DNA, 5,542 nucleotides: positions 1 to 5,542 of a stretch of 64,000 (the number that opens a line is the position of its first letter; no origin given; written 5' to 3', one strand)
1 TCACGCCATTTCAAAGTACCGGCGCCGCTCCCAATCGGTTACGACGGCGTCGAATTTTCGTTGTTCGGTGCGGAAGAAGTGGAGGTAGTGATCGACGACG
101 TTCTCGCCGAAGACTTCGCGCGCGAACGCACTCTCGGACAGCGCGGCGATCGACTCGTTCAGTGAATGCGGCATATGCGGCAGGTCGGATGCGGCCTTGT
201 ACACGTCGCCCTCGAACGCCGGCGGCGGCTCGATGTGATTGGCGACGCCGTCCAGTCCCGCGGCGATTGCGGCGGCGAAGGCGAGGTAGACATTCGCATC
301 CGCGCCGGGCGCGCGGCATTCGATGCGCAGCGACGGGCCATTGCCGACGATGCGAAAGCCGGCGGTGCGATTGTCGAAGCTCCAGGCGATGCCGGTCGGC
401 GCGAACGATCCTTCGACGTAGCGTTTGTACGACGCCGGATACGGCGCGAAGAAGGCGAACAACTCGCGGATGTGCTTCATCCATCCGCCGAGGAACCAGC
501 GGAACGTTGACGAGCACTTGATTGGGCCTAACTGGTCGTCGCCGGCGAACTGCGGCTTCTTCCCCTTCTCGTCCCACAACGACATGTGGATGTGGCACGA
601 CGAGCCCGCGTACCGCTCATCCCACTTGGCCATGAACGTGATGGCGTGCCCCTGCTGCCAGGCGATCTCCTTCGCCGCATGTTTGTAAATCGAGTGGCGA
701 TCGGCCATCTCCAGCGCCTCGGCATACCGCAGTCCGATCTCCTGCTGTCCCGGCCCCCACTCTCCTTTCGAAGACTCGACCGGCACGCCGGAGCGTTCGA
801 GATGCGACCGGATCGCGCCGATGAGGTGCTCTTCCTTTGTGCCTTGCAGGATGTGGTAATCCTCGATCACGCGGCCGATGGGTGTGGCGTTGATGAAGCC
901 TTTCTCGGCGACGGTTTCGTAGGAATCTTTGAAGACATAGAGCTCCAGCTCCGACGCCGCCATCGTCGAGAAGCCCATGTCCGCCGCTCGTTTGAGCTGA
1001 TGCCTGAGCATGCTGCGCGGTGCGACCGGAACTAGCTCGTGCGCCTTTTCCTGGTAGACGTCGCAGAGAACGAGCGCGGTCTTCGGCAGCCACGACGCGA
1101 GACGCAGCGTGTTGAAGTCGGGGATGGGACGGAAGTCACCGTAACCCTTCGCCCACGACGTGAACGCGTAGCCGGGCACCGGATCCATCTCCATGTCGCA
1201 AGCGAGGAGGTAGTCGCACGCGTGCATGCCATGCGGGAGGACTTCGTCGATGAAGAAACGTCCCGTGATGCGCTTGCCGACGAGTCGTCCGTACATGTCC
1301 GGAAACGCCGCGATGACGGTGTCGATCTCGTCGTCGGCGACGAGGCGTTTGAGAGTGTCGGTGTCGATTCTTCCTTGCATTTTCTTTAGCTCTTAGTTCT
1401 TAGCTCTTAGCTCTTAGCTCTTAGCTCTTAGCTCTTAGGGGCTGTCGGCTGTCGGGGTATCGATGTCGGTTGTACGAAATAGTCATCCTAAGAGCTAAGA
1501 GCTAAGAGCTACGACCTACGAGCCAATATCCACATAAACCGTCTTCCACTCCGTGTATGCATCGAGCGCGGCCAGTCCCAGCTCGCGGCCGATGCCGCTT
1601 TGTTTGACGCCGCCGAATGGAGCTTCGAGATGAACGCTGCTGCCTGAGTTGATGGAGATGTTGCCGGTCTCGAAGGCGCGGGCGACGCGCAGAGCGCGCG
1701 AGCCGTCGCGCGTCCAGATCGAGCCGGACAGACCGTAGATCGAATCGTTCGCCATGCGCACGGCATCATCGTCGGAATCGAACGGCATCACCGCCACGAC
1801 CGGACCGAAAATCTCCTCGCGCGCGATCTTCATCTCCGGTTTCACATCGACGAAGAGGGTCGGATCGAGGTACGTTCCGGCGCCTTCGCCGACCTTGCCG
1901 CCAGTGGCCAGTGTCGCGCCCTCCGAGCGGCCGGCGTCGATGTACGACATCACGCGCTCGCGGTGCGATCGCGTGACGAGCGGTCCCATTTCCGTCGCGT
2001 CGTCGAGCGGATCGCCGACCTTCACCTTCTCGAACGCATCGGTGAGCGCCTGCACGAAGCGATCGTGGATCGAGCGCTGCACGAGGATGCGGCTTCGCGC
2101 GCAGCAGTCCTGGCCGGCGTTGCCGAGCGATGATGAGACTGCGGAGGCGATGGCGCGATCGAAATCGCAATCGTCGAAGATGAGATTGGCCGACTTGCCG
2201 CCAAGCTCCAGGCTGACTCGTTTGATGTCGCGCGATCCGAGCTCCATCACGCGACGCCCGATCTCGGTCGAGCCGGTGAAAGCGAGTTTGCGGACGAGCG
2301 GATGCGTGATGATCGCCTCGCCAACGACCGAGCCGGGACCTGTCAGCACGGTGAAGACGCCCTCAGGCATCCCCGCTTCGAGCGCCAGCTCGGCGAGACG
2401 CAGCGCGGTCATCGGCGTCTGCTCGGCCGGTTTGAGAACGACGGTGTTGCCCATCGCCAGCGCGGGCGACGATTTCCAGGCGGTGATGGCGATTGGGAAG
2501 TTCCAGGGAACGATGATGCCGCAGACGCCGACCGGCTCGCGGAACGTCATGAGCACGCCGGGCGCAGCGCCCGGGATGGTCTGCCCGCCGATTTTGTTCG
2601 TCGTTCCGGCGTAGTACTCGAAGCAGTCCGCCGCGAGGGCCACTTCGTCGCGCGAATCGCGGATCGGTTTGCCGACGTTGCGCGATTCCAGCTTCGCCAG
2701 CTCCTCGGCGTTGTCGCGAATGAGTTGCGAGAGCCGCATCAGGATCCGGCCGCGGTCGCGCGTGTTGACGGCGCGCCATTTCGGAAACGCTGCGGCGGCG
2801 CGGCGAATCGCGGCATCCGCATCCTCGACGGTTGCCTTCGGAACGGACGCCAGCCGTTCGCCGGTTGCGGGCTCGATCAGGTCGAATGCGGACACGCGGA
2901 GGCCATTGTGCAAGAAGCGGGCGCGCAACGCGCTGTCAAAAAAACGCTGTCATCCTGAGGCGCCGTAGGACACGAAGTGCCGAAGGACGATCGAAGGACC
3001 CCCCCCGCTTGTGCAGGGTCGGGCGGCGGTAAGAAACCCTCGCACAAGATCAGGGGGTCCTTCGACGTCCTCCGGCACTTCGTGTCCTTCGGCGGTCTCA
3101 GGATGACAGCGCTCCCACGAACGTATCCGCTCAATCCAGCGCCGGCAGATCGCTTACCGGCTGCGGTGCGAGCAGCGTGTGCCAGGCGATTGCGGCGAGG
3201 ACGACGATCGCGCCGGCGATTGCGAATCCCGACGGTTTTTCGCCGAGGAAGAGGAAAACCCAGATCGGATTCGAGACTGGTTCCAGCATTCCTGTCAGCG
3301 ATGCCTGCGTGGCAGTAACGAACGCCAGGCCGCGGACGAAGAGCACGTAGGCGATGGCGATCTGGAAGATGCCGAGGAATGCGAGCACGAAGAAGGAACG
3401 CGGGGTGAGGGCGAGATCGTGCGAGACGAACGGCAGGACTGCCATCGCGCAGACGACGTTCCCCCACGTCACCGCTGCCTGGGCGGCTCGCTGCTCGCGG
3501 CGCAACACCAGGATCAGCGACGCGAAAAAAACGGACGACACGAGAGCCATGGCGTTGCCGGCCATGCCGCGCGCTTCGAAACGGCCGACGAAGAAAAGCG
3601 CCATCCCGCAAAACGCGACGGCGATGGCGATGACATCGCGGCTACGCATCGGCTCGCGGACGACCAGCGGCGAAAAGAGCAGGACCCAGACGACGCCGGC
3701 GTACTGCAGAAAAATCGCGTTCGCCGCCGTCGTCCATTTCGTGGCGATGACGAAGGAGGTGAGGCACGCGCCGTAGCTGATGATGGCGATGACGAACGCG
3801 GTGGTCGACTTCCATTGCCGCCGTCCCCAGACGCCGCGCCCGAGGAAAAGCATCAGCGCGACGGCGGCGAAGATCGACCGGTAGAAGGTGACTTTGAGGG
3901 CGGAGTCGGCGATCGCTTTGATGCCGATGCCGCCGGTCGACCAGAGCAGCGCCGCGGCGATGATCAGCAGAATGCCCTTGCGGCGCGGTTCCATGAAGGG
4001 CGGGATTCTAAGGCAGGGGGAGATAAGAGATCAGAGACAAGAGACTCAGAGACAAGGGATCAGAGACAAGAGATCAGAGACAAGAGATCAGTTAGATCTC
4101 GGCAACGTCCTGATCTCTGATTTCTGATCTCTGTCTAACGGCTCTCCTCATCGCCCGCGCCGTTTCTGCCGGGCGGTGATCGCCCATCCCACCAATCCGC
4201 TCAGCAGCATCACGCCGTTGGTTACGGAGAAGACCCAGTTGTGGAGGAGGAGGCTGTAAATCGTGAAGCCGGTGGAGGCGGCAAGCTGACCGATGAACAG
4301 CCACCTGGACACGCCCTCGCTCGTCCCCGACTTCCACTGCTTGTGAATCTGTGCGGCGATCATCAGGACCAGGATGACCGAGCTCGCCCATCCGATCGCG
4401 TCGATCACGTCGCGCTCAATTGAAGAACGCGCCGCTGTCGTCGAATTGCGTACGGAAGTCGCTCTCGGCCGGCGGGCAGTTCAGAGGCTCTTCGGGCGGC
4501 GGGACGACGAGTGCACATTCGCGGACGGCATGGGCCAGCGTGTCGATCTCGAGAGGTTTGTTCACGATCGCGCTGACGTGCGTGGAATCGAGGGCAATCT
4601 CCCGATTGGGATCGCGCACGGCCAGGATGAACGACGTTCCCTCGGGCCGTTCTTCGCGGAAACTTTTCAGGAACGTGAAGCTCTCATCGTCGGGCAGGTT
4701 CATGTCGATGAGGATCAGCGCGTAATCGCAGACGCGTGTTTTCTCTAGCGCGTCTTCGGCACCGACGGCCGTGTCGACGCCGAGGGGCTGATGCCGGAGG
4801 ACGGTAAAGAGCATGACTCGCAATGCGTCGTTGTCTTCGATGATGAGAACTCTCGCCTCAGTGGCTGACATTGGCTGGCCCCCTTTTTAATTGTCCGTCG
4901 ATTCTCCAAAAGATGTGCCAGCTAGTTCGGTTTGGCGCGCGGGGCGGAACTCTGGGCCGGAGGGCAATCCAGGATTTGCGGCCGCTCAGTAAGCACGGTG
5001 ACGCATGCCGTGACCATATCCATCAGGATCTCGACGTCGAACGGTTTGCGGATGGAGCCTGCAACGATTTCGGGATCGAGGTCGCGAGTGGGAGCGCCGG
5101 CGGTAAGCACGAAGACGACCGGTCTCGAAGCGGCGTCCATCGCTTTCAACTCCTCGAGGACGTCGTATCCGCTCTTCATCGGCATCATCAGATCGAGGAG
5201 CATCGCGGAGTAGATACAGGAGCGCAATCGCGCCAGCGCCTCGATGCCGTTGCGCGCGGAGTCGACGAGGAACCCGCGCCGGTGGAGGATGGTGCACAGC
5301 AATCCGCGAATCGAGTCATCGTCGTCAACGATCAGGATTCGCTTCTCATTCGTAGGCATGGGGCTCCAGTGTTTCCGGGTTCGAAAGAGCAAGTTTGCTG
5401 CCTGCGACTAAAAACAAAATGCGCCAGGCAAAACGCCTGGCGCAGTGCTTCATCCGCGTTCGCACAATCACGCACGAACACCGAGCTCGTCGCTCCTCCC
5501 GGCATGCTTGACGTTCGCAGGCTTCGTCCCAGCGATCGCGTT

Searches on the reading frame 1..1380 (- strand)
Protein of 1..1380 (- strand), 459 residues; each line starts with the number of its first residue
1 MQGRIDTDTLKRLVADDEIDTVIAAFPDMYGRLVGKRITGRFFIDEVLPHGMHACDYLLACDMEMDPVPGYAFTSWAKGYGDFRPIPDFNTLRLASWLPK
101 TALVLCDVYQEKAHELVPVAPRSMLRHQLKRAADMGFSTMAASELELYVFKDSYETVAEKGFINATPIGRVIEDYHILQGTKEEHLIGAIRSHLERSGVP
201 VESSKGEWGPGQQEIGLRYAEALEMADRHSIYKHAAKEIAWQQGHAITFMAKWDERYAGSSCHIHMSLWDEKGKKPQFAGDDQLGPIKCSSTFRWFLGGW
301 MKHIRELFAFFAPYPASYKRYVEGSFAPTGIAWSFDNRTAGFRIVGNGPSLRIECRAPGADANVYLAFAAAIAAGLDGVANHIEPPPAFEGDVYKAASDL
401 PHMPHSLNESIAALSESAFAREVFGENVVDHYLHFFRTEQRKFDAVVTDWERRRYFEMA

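Call 9: search_protein_families(library=pfam, proteins=[window:1-1380:-], max_evalue=0.01)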
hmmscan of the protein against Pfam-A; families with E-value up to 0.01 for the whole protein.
window:1-1380:- (459 aa): 1 family
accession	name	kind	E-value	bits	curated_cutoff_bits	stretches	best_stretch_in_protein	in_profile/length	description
PF00120.29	Gln-synt_C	-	3.6e-95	319.4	24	1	120-455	3-344/344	Glutamine synthetase, catalytic domain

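Call 36: find_encoding_contigs(protein=window:1-1380:-, flank=10000, max_places=3)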
Protein window:1-1380:- (459 aa): no gene with exactly this product is on record in the collection.

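Call 43: search_protein_families(library=ncbifam, proteins=[window:1-1380:-], max_evalue=0.001)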
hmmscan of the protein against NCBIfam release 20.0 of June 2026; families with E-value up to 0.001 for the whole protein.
window:1-1380:- (459 aa): 4 families
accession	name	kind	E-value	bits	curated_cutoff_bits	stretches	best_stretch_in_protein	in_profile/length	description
TIGR00653.1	GlnA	equivalog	7.2e-71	239.3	429.15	1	84-456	64-461/462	type I glutamate--ammonia ligase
TIGR03105.1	gln_synth_III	equivalog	5.3e-66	222.9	469.6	1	80-456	58-434/435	type III glutamate--ammonia ligase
NF045547.1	GGputSyn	equivalog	3.4e-54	184.2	650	1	8-451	3-438/438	gamma-glutamylputrescine synthetase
NF007006.0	PRK09469.1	equivalog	2.4e-38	131.9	845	1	190-449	196-460/469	glutamate--ammonia ligase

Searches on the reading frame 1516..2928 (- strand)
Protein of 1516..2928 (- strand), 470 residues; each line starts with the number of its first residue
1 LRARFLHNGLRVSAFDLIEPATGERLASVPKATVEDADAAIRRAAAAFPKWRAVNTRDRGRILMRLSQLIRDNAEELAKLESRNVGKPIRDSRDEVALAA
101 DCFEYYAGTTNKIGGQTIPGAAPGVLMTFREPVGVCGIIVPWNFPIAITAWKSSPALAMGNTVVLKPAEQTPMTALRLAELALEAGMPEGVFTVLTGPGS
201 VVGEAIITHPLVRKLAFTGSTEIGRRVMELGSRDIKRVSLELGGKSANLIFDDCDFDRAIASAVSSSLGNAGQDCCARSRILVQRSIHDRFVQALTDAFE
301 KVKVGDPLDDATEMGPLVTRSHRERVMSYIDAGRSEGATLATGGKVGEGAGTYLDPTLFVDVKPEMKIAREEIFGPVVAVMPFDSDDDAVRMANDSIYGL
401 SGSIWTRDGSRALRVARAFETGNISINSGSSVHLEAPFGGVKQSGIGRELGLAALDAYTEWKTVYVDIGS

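Call 9: search_protein_families(library=pfam, proteins=[window:1516-2928:-], max_evalue=0.01)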
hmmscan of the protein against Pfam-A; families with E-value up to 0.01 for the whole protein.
window:1516-2928:- (470 aa): 1 family
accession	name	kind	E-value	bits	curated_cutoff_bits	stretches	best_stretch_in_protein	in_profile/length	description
PF00171.27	Aldedh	-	4.3e-182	606.2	23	1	14-464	8-461/461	Aldehyde dehydrogenase family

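Call 39: find_encoding_contigs(protein=window:1516-2928:-, flank=10000, max_places=3)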
Protein window:1516-2928:- (470 aa): no gene with exactly this product is on record in the collection.

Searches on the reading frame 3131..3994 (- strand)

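Call 9: search_protein_families(library=pfam, proteins=[window:3131-3994:-], max_evalue=0.01)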
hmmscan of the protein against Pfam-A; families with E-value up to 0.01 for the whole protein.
window:3131-3994:- (287 aa): 1 family
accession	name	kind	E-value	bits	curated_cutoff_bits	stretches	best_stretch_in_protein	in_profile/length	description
PF00892.27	EamA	-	4e-32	111.8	28.2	2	6-135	2-134/135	EamA-like transporter family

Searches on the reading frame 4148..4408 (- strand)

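Call 9: search_protein_families(library=pfam, proteins=[window:4148-4408:-], max_evalue=0.01)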
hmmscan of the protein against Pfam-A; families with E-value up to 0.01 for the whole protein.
window:4148-4408:- (86 aa): 2 families
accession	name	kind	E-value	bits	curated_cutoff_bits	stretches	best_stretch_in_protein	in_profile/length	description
PF03083.21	MtN3_slv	-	0.00014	22.3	23.7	1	5-72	6-73/87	Sugar efflux transporter for intercellular exchange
PF04193.19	PQ-loop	-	0.00092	19.4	22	1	3-57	3-57/61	PQ loop repeat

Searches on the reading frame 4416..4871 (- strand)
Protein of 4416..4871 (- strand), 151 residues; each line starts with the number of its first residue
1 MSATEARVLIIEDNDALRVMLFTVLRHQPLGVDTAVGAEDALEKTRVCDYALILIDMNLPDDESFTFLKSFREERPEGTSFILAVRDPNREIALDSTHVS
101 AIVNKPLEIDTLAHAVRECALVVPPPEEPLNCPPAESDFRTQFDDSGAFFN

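Call 9: search_protein_families(library=pfam, proteins=[window:4416-4871:-], max_evalue=0.01)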
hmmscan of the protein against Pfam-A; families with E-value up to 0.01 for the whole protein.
window:4416-4871:- (151 aa): 1 family
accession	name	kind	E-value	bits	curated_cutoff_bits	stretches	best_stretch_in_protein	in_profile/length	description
PF00072.30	Response_reg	-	8.8e-11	42.4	30.2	1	8-117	1-111/111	Response regulator receiver domain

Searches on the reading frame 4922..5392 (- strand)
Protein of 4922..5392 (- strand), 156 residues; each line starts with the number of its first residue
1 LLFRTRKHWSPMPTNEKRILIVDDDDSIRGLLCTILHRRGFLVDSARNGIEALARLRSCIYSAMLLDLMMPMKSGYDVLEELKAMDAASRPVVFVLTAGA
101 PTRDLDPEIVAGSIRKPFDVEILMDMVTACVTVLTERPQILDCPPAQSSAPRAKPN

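Call 8: search_protein_families(library=pfam, proteins=[window:4922-5392:-], max_evalue=0.01)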
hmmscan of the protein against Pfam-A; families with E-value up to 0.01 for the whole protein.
window:4922-5392:- (156 aa): 1 family
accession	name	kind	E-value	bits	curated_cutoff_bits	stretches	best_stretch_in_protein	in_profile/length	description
PF00072.30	Response_reg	-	4.8e-15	56.1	30.2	1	19-127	1-110/111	Response regulator receiver domain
